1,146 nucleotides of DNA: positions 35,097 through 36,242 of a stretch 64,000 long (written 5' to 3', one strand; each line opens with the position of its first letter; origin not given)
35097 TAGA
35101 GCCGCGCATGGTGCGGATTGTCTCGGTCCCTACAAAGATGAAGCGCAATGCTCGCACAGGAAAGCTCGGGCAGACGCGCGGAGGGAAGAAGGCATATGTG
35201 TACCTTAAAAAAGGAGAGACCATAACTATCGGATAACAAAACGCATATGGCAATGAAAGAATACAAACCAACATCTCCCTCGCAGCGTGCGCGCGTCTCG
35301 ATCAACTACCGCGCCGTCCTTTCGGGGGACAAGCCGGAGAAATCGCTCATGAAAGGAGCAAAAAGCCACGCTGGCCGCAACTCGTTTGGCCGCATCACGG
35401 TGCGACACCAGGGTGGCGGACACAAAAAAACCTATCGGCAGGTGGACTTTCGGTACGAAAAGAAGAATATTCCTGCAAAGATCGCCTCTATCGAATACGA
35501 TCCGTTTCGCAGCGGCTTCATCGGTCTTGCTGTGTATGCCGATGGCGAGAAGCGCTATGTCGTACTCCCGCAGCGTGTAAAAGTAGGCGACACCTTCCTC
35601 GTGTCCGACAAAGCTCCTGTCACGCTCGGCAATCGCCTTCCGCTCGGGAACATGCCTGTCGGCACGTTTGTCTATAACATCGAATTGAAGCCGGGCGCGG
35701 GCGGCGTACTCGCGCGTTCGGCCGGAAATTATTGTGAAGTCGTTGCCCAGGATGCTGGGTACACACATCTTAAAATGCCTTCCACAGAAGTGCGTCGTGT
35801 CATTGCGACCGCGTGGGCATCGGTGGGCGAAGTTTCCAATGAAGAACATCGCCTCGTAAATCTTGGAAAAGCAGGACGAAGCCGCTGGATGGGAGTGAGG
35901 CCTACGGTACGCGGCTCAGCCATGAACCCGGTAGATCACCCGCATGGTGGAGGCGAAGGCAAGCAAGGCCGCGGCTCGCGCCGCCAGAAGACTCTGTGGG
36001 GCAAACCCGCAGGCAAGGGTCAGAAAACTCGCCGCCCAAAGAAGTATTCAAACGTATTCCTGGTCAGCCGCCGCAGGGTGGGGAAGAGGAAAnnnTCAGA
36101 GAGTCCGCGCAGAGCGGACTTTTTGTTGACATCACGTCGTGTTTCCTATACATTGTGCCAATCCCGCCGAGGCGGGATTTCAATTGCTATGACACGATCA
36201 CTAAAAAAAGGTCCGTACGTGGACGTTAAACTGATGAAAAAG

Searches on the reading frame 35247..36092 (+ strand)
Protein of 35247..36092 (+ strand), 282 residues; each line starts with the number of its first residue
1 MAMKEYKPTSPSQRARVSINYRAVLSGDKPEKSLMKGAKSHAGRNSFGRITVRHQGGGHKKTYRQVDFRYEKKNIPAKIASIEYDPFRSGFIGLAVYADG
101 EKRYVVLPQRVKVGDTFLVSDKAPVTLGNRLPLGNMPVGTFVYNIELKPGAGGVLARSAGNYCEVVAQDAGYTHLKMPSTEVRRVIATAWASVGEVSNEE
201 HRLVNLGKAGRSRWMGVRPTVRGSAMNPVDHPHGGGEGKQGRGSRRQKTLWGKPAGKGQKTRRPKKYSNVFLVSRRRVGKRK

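Call 79: search_protein_families(library=pfam, proteins=[window:35247-36092:+], max_evalue=0.001)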
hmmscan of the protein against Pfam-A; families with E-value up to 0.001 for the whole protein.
window:35247-36092:+ (282 aa): 2 families
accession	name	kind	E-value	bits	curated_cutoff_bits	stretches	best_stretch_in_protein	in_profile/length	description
PF03947.24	Ribosomal_L2_C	-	1.5e-49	167.7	33.7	1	127-252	2-126/126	Ribosomal Proteins L2, C-terminal domain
PF00181.30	Ribosomal_L2_N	-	9.6e-31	106.1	23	1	43-116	1-74/77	Ribosomal Proteins L2, RNA binding N-terminal domain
